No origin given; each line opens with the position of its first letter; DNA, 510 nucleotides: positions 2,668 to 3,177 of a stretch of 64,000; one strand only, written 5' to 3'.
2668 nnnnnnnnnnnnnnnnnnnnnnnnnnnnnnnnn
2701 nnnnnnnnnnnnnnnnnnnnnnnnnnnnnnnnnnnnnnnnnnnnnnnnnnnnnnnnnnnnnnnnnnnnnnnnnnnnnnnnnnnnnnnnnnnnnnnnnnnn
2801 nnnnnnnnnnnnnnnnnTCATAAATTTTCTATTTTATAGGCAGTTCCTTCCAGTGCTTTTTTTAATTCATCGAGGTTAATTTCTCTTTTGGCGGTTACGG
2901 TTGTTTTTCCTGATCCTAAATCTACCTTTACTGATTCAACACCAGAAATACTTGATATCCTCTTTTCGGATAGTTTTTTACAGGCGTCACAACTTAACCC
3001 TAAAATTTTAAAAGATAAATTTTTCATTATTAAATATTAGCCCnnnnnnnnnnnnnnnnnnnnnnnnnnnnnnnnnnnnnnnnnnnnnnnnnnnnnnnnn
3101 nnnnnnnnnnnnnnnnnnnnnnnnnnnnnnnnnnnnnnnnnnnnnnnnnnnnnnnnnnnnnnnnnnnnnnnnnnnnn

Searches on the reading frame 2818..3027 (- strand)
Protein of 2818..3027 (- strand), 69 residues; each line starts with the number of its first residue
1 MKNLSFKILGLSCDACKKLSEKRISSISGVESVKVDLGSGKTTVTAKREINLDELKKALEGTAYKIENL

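Call 9: search_protein_families(library=pfam, proteins=[window:2818-3027:-], max_evalue=0.01)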
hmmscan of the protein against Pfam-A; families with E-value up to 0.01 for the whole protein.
window:2818-3027:- (69 aa): 2 families
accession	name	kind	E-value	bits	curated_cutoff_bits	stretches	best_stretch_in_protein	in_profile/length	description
PF00403.32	HMA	-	3.6e-11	43.7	24.8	1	6-65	2-62/62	Heavy-metal-associated domain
PF19803.4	DUF6286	-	0.0011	19.9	35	1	10-62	34-87/108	Family of unknown function (DUF6286)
